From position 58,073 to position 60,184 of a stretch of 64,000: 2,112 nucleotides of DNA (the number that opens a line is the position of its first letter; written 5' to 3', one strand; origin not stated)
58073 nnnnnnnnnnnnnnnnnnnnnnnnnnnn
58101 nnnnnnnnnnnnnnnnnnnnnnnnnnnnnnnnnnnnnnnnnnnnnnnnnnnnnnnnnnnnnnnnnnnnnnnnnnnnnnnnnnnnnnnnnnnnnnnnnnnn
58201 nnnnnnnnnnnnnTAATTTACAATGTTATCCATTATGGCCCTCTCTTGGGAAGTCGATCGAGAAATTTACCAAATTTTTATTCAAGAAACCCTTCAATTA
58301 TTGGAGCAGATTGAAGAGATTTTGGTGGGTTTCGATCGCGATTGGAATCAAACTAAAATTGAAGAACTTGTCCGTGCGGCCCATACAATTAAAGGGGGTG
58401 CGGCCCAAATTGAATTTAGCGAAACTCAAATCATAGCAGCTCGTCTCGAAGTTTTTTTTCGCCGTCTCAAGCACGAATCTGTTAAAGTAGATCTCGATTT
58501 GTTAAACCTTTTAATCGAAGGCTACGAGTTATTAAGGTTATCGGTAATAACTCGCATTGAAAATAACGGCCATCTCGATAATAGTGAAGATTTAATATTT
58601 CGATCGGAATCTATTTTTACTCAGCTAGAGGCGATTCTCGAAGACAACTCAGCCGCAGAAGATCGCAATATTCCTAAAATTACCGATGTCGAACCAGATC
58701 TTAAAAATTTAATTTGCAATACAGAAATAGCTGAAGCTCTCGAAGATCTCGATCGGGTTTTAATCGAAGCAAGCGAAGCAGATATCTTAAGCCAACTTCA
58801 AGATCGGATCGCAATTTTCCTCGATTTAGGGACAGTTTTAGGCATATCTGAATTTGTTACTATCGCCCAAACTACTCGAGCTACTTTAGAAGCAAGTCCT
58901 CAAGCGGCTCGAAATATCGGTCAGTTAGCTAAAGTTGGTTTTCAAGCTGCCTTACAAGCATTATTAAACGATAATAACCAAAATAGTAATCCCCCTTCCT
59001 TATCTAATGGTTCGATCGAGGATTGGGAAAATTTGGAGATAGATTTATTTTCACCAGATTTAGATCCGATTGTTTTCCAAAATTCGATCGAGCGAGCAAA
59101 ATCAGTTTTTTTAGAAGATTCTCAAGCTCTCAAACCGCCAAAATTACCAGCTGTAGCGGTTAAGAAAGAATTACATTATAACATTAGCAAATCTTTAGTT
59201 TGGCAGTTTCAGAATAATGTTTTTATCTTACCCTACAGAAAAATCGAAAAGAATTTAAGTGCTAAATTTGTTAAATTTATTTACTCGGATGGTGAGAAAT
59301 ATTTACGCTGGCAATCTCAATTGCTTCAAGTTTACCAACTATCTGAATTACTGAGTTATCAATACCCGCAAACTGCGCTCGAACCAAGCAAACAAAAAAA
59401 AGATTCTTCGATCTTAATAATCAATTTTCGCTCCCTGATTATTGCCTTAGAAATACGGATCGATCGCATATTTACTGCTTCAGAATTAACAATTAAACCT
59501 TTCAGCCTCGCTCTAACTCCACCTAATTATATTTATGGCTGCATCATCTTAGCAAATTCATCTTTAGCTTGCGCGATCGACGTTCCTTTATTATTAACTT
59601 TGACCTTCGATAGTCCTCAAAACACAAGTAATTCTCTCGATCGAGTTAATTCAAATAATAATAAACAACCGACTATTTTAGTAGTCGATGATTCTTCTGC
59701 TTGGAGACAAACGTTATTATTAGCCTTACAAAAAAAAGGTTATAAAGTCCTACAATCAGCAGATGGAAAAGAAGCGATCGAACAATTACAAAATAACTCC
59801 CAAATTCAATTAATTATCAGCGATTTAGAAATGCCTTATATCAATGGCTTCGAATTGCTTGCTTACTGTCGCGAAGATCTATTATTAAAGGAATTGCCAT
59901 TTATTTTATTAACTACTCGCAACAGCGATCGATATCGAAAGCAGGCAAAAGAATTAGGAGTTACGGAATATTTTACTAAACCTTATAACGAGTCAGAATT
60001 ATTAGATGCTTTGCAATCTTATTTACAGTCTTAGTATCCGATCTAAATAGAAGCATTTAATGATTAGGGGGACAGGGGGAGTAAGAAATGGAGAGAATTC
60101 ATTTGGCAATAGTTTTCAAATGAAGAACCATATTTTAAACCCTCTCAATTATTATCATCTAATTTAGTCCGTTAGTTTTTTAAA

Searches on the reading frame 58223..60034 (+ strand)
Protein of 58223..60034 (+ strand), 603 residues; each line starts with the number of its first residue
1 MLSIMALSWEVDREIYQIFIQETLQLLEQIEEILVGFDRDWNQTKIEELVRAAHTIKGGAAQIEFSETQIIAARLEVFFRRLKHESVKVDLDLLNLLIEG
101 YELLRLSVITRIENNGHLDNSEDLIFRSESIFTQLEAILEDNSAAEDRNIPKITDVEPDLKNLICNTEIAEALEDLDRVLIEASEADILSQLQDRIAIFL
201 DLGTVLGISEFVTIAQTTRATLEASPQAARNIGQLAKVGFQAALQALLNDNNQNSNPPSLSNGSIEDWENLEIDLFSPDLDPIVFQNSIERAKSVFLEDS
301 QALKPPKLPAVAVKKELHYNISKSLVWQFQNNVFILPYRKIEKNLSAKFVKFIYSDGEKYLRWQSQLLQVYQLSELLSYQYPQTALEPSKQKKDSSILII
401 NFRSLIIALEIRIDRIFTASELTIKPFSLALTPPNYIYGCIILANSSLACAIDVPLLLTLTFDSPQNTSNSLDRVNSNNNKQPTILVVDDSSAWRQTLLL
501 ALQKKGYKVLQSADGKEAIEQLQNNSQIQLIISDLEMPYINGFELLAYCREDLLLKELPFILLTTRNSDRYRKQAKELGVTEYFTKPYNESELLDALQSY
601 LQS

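Call 3: search_protein_families(library=pfam, proteins=[window:58223-60034:+], max_evalue=0.01)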
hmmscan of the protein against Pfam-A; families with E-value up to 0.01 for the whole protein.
window:58223-60034:+ (603 aa): 3 families
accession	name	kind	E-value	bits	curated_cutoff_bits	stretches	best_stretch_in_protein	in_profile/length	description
PF00072.30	Response_reg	-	1.3e-22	80.5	30.2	1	485-597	1-110/111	Response regulator receiver domain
PF01627.28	Hpt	-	1.6e-11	44.8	24.6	1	14-100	1-77/84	Hpt domain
PF01584.24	CheW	-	3.7e-05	23.8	23.5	1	359-459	40-135/138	CheW-like domain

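Call 26: find_homologous_proteins(query=window:58223-60031:+, max_evalue=0.00001)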
Query window:58223-60031:+ (603 aa): 397 proteins with E <= 0.00001 among 8000 candidates; the best 120 are listed.
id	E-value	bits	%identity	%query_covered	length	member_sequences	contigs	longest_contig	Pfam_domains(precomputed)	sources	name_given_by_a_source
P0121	0.0e+0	1297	100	100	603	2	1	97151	PF00072.31,PF01627.29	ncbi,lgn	-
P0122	0.0e+0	1240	96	99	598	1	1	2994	PF00072.31,PF01627.29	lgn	-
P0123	0.0e+0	1237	96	99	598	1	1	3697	PF00072.31,PF01627.29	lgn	-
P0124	0.0e+0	1232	95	99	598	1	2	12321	PF00072.31,PF01627.29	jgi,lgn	-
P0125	3.6e-235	800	65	99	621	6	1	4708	PF01584.25,PF00072.31,PF01627.29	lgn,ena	-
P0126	1.0e-205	703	58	99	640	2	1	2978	PF00072.31,PF01627.29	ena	-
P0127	7.7e-173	594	49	99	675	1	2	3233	PF01584.25,PF00072.31,PF01627.29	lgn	-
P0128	9.6e-156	538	48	99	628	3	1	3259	PF00072.31,PF01627.29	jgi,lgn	-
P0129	1.4e-149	517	46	99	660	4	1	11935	PF01584.25,PF00072.31,PF01627.29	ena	-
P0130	3.0e-139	483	46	99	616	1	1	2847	PF00072.31,PF01627.29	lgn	-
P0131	5.2e-137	476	43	99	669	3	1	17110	PF01584.25,PF00072.31,PF01627.29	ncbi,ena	ncbi:MAG: response regulator [Prochloraceae cyanobacterium]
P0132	2.9e-131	457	42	99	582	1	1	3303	PF00072.31,PF01627.29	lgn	-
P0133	3.0e-127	444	43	99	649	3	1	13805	PF01584.25,PF00072.31,PF01627.29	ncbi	ncbi:MAG: response regulator [Prochloraceae cyanobacterium]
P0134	9.5e-118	412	40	99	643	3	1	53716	PF01584.25,PF00072.31,PF01627.29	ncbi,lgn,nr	ncbi:MAG: response regulator [Prochloraceae cyanobacterium]|nr:response regulator [Prochloraceae cya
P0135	2.7e-115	404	41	50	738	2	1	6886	PF01584.25,PF00072.31,PF01627.29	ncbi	-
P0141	8.2e-84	300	42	47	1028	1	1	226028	PF02895.21,PF01584.25,PF02518.32,PF00072.31,PF01627.29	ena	-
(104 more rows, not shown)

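Call 29: search_solved_structures(query=window:58223-60031:+, max_evalue=0.01, show_alignments=0)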
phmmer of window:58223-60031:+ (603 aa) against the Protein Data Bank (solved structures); distinct sequences matched with E-value up to 0.01: 268 (the best 60 are shown).
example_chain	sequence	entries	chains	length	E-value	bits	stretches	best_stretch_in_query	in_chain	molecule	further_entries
4hnr_A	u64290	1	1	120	3.6e-18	68.7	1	484-600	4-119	Chemotaxis protein CheY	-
4h60_A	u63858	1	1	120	3.6e-18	68.7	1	484-600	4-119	Chemotaxis protein CheY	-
3gwg_A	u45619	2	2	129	4.5e-16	61.8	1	485-599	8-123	Chemotaxis protein cheY homolog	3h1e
3h1g_A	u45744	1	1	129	2.2e-15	59.5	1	485-599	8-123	Chemotaxis protein cheY homolog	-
3h1f_A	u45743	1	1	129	5.8e-15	58.1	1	485-599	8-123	Chemotaxis protein cheY homolog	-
3t6k_A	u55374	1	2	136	3.8e-14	55.5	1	481-599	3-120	Response regulator receiver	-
6azr_B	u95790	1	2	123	4.8e-14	55.1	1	484-600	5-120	Chemotaxis regulator-transmits chemoreceptor signals to flagelllar motor components CheY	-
4ja2_A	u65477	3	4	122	4.8e-14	55.1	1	484-600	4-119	Response regulator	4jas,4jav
3dge_C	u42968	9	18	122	4.9e-14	55.1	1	484-600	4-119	Response regulator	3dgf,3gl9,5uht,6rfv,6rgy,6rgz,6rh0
5t3y_A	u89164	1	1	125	5.4e-14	54.9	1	484-596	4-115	Two-component system response regulator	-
9lbr_A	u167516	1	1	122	3.3e-13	52.3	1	484-600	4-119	Response regulator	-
3f6p_A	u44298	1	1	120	3.6e-13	52.2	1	484-600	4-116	Transcriptional regulatory protein yycF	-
2zwm_A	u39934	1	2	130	4.8e-13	51.8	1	484-600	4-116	Transcriptional regulatory protein yycF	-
6rh1_C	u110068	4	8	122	5.5e-13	51.6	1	484-600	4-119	Response regulator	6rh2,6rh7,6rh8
3luf_A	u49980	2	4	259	2e-12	49.8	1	480-594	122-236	Two-component system response regulator/GGDEF domain protein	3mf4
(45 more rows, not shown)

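Call 44: search_protein_families(library=ncbifam, proteins=[window:58223-60031:+], max_evalue=0.00001)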
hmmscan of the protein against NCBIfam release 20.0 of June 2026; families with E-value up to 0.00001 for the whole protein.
window:58223-60031:+ (603 aa): 77 families (the best 25 are shown)
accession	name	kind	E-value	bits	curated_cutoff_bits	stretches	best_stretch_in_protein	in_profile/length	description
TIGR02154.1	PhoB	equivalog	4.7e-19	68.6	296.2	1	482-601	2-120/226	phosphate regulon transcriptional regulator PhoB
NF033120.0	vanR_FM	exception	4.3e-18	65.8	460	1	481-598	2-115/231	vancomycin resistance response regulator transcription factor, VanR-F/VanR-M family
NF008296.0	PRK11083.1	equivalog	1.8e-17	63.5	273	1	481-600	2-117/228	two-component system response regulator CreB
NF050064.1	BlResRespRegCbrR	equivalog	1.9e-16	60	600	1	479-602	121-242/415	bile resistance response regulator CbrR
NF045944.1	ResRegRpaBCyano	equivalog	3.1e-16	59.5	330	1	486-600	1-111/229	response regulator transcription factor RpaB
NF007135.0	PRK09581.1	equivalog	7.2e-16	58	474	1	484-599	4-118/457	PleD family two-component system response regulator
NF040534.1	resp_reg_YycF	equivalog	1.3e-15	57.3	340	1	484-600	2-114/231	response regulator YycF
NF008378.0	PRK11173.1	equivalog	3.6e-15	56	334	1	482-593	3-110/238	two-component system response regulator ArcA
NF053854.1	RespRegPhoBBctds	equivalog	1e-14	54.5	270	1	485-599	1-113/225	two-component system response regulator PhoB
NF007005.1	PRK09468.1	equivalog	1e-14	54.5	331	1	482-600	3-118/237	osmolarity response regulator transcription factor OmpR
NF033117.2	vanR_ACDEGLN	exception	1.6e-14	54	350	1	485-599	1-111/226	VanR-ABDEGLN family response regulator transcription factor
NF008199.0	PRK10955.1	equivalog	1.7e-14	54.3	341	1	485-601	4-115/232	envelope stress response regulator transcription factor CpxR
NF041866.1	EpsW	equivalog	1.9e-14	53.4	200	1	481-601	4-125/131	exopolysaccharide biosynthesis response regulator EpsW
NF011874.0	PRK15347.1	equivalog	2.3e-14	52.4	852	1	483-598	688-807/921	two component system sensor kinase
NF041733.1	resp_reg_CseB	equivalog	3.5e-14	52.7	350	1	484-601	2-115/228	two-component system response regulator CseB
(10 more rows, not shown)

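Call 61: find_related_loci(query=A2, collection=genome_contigs, flank=8000)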
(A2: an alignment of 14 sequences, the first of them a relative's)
Query A2 (603 aa) in genome_contigs; peptide patterns used: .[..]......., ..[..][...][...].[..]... (x = any residue, [..] = any of these).
600 stretches matched a pattern (row limit reached: there are more); 505 encode a relative of the query (tblastn E <= 1e-3); the best 80 are kept; 80 distinct loci.
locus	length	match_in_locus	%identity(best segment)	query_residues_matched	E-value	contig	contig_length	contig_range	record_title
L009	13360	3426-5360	34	5-601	2e-101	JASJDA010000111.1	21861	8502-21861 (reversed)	MAG: Prochloraceae cyanobacterium isolate MO_167.B51 MO_167.c_1475, whole genome shotgun sequence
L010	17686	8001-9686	35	5-598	2e-100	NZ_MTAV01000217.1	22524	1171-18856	Nostoc sp. T09 NODE_411_length_22464_cov_104.597176, whole genome shotgun sequence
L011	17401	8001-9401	38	305-603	2e-59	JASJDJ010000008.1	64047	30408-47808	MAG: Xenococcaceae cyanobacterium MO_188.B32 MO_188.c_143, whole genome shotgun sequence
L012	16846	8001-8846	40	334-602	3e-58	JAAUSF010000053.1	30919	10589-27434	MAG: Cyanobacteria bacterium RU_5_0 NODE_518_length_30919_cov_23.151793, whole genome shotgun sequence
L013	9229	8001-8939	37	313-601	4e-56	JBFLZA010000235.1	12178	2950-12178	MAG: Cyanobacteriota bacterium isolate MAG099 MAG099_235, whole genome shotgun sequence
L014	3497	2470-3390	36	317-601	9e-56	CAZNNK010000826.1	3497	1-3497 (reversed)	MAG TPA_asm: uncultured Coleofasciculus sp. isolate binchicken_co15_51 genome assembly, contig: NODE_30207_length_3497_c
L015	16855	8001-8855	39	320-601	4e-55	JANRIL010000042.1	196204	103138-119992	MAG: Cyanobacteriota bacterium isolate bins.80 k141_1267640, whole genome shotgun sequence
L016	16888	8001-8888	39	320-602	2e-55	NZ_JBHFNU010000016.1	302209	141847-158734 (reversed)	Aerosakkonema sp. BLCC-F183 bin1.fa-16, whole genome shotgun sequence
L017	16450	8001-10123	39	313-603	3e-54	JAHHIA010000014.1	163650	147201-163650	MAG: Scytolyngbya sp. HA4215-MV1 scaffold_39_c1, whole genome shotgun sequence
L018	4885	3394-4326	35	317-601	4e-54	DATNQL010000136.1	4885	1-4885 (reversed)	MAG TPA_asm: Stenomitos sp. isolate SMAG_U16506 k141_184431, whole genome shotgun sequence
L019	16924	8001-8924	34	317-601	5e-54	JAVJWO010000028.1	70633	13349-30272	MAG: Coleofasciculus chthonoplastes F2-STO-03 k141_27681, whole genome shotgun sequence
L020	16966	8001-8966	36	305-602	3e-53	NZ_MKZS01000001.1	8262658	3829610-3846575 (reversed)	Moorena bouillonii PNG strain PNG5-198 Ga0081470_101, whole genome shotgun sequence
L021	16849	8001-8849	39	320-592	2e-52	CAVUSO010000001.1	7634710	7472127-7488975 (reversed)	MAG: uncultured cyanobacterium isolate MFD01689.bin.1.35 genome assembly, contig: contig_27210, whole genome shotgun seq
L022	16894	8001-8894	37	305-602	1e-52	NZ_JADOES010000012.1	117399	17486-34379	Leptothoe spongobia TAU-MAC 1115 scaffold12_cov0, whole genome shotgun sequence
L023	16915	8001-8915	36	317-603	7e-56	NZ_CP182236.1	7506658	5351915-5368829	Egbenema sp. FJBBOT/2019 chromosome, complete genome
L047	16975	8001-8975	33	323-599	1e-40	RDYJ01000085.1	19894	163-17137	MAG: Nostocales cyanobacterium isolate PH2015_08D_39_10 PH2015_08D_scaffold_649, whole genome shotgun sequence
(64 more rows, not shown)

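Call 73: predict_structure(alignment_id=A2)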
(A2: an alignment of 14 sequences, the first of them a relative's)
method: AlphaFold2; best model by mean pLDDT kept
length: 603 residues; sequences in the alignment: 14
mean_pLDDT: 71.8   pTM: 0.32
mean pLDDT of the five models: 71.8, 69.7, 68.4, 64.8, 63.4
residues with pLDDT >= 90: 58; 70-90: 366; 50-70: 73; < 50: 106
segments of 3 or more residues with pLDDT < 50: 1-11, 142-151, 252-310, 385-392, 464-480
pLDDT, mean of each block of 10 residues (from residue 1): 31 65 85 81 83 84 80 88 74 86 83 59 74 80 39 62 76 88 87 88 77 88 87 90 82 36 28 29 28 26 33 70 82 85 68 73 73 78 49 69 79 78 74 75 80 86 43 31 88 81 84 88 85 86 86 79 84 83 84 83 75
secondary structure, 60 per line:
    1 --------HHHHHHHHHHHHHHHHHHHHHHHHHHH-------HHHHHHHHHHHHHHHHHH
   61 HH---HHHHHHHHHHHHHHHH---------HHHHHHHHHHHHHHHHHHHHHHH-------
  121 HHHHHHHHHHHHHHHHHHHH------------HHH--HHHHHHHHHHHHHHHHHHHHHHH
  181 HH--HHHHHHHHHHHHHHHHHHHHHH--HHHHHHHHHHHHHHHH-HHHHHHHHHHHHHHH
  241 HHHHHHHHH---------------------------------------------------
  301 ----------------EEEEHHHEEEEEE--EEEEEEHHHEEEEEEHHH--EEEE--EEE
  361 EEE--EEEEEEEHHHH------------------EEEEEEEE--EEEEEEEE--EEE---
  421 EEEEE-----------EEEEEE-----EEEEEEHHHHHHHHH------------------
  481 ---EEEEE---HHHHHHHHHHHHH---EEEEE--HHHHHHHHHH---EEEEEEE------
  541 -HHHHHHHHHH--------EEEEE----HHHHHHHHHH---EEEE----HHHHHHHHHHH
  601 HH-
elements in order: H9-35 H43-62 H66-81 H91-113 H121-140 H158-182 H185-206 H209-224 H226-249 E317-320 E324-329 E332-337 E341-346 E352-355 E358-363 E366-372 H373-376 E395-402 E405-412 E415-417 E421-425 E437-442 E448-453 H454-462 E484-488 H492-504 E508-512 H515-524 E528-534 H542-551 E560-564 H569-578 E582-585 H590-602

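Call 75: fold_search(model_id=the predicted structure, library=pdb)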
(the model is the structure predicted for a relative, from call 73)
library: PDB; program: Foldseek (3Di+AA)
matches with E <= 10: 1365; with E <= 0.001: 529
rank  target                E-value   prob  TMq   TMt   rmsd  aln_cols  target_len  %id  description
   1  3gl9_B                1.0e-08  1.00  0.20  0.98   0.7       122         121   30  The structure of a histidine kinase-response regulator complex sheds light into two-component signaling and reveals a  (released 2009-10-27)
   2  4h60                  1.2e-08  1.00  0.19  0.91   1.4       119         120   37  High resolution structure of Vibrio cholerae chemotaxis protein CheY4 crystallized in low pH (4.0) condition (released 2013-08-07)
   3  9dvt_R                1.3e-08  1.00  0.19  0.48   1.7       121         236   30  Cryo-EM structure of RpaA bound to PkaiBC DNA and the CTD of the alpha subunit of RNAP from the cyanobacterium Synecho (released 2025-10-15)
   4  6rh8_C                2.4e-08  1.00  0.20  0.97   0.9       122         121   29  Revisiting pH-gated conformational switch. Complex HK853 mutant H260A -RR468 mutant D53A pH 5.3 (released 2020-02-19)
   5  3dge_C                2.8e-08  1.00  0.20  0.96   0.9       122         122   30  Structure of a histidine kinase-response regulator complex reveals insights into Two-component signaling and a novel c (released 2009-07-07)
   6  4hnr                  4.0e-08  1.00  0.19  0.91   1.5       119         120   37  High resolution structure of Chemotaxis response regulator CheY4 of Vibrio cholerae (released 2013-10-02)
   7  2a9o                  5.2e-08  1.00  0.19  0.95   1.1       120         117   30  Crystal structures of an activated YycF homologue, the essential response regulator from S.pneumoniae in complex with Be (released 2006-09-26)
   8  9dvt_S                5.2e-08  1.00  0.19  0.49   1.4       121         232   30  Cryo-EM structure of RpaA bound to PkaiBC DNA and the CTD of the alpha subunit of RNAP from the cyanobacterium Synecho (released 2025-10-15)
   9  4ja2                  5.7e-08  1.00  0.20  0.97   0.9       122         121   30  Structural basis of a rationally rewired protein-protein interface (RR468mutant V13P, L14I, I17M and N21V) (released 2013-09-04)
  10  4uhj_A                5.7e-08  1.00  0.19  0.87   1.0       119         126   33  Crystal structure of the receiver domain of CpxR from E. coli (orthorhombic form) (released 2016-04-13)
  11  6rh1_C                6.4e-08  1.00  0.20  0.97   0.8       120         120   29  Revisiting pH-gated conformational switch. Complex HK853-RR468 D53A pH 7 (released 2020-02-19)
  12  6ifh                  7.0e-08  1.00  0.19  0.94   1.4       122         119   27  Unphosphorylated Spo0F from Paenisporosarcina sp. TG-14 (released 2019-01-16)
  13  1udr_A                7.0e-08  1.00  0.20  0.90   1.6       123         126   30  CHEY MUTANT WITH LYS 91 REPLACED BY ASP, LYS 92 REPLACED BY ALA, ILE 96 REPLACED BY LYS AND ALA 98 REPLACED BY LEU (ST (released 1997-11-19)
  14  5uht_B                1.1e-07  1.00  0.20  0.96   0.9       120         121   30  Structure of the Thermotoga maritima HK853-BeF3-RR468 complex at pH 5.0 (released 2017-12-27)
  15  2jb9_A                1.1e-07  1.00  0.19  0.86   2.2       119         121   24  PhoB response regulator receiver domain constitutively-active double mutant D10A and D53E. (released 2007-01-04)
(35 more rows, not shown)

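Call 89: find_encoding_contigs(protein=P0124, flank=10000, max_places=2)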
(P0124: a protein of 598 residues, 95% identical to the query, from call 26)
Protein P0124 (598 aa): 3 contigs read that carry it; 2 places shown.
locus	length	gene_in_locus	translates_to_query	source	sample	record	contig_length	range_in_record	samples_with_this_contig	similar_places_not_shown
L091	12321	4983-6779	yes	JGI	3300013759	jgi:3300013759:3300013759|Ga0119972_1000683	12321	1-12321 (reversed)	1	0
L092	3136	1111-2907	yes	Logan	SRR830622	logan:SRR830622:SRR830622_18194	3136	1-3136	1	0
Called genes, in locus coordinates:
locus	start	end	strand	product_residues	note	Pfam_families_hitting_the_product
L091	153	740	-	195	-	PF09367:CpeS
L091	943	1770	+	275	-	-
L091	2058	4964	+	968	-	PF01590:GAF, PF13185:GAF_2 (weak), PF13492:GAF_3, PF01590:GAF, PF13185:GAF_2 (weak), PF01590:GAF, PF13185:GAF_2 (weak), PF13492:GAF_3 (weak), +1 more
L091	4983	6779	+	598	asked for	PF01627:Hpt, PF00072:Response_reg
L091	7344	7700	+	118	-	-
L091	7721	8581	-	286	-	PF04116:FA_hydroxylase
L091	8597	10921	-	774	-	PF05118:Asp_Arg_Hydrox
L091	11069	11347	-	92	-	-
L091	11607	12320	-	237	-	?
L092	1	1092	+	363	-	?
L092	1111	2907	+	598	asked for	PF01627:Hpt, PF00072:Response_reg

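Call 98: find_homologous_proteins(query=L047:163-5181:+, max_evalue=1e-50)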
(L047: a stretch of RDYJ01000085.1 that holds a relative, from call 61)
Query L047:163-5181:+ (1673 aa): 2172 proteins with E <= 1e-50 among 8000 candidates; the best 120 are listed.
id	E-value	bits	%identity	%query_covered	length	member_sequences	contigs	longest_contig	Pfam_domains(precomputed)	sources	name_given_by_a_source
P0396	0.0e+0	3307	89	99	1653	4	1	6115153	PF00015.27,PF13185.13,PF01590.33,PF00360.27,PF09381.17,PF13492.13,PF19262.5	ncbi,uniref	ncbi:GAF domain-containing protein [Anabaena azotica]|uniref:GAF domain-containing protein n=1 Tax=A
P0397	0.0e+0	3281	86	99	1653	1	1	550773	PF00015.27,PF13185.13,PF01590.33,PF17545.8,PF13492.13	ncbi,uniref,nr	ncbi:GAF domain-containing protein [Trichormus sp. NMC-1]|uniref:GAF domain-containing protein n=1 T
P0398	0.0e+0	3099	73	86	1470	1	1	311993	PF00015.27,PF13185.13,PF01590.33,PF00360.27,PF13492.13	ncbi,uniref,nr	ncbi:GAF domain-containing protein [Anabaena lutea]|uniref:GAF domain-containing protein n=1 Tax=Ana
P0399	0.0e+0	3023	73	86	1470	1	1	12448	PF00015.27,PF13185.13,PF01590.33,PF09381.17,PF13492.13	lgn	-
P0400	0.0e+0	3006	73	86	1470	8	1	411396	PF00015.27,PF13185.13,PF01590.33,PF13492.13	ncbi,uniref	ncbi:GAF domain-containing protein [Anabaena sp. WFMT]|uniref:GAF domain-containing protein n=1 Tax=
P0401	0.0e+0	2997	72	86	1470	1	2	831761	PF00015.27,PF13185.13,PF01590.33,PF00360.27,PF13492.13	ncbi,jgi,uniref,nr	ncbi:GAF domain-containing protein [Trichormus variabilis]|uniref:Chemotaxis protein n=1 Tax=Trichor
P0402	0.0e+0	2990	73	86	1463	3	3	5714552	PF00015.27,PF13185.13,PF01590.33,PF13492.13,PF19262.5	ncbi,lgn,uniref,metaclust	ncbi:GAF domain-containing protein [Anabaena sp. PCC 7108]|uniref:GAF domain-containing protein n=1 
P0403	0.0e+0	2986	72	86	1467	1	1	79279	PF00015.27,PF13185.13,PF01590.33,PF13492.13,PF19262.5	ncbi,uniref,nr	ncbi:GAF domain-containing protein [Sphaerospermopsis aphanizomenoides BCCUSP55]|uniref:GAF domain-c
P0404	0.0e+0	2945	69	86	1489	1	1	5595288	PF00015.27,PF13185.13,PF01590.33,PF17545.8,PF08893.16,PF13492.13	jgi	jgi:methyl-accepting chemotaxis protein PixJ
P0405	0.0e+0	2922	76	99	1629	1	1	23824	PF00015.27,PF13185.13,PF01590.33,PF13492.13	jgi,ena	jgi:methyl-accepting chemotaxis protein PixJ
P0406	0.0e+0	2902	74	86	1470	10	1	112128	PF00015.27,PF13185.13,PF01590.33,PF00360.27,PF09381.17,PF13492.13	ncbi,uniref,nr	ncbi:GAF domain-containing protein [Anabaena aphanizomenioides LEGE 00250]|uniref:GAF domain-contain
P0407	0.0e+0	2867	77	99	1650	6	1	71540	PF00015.27,PF13185.13,PF01590.33,PF13492.13,PF17784.8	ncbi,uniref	ncbi:GAF domain-containing protein [Anabaena sp. UHCC 0204]|uniref:GAF domain-containing protein n=1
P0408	0.0e+0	2841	76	99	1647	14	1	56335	PF00015.27,PF13185.13,PF01590.33,PF13492.13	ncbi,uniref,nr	ncbi:GAF domain-containing protein [Dolichospermum sp. UHCC 0259]|uniref:GAF domain-containing prote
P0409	0.0e+0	2824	69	87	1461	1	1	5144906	PF00015.27,PF13185.13,PF01590.33,PF13492.13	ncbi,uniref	ncbi:GAF domain-containing protein [Okeanomitos corallinicola TIOX110]|uniref:GAF domain-containing 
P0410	0.0e+0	2812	76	99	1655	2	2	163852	PF00015.27,PF13185.13,PF01590.33,PF17545.8,PF13492.13,PF19262.5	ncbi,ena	ncbi:MAG: GAF domain-containing protein [Nostocales cyanobacterium ELA583]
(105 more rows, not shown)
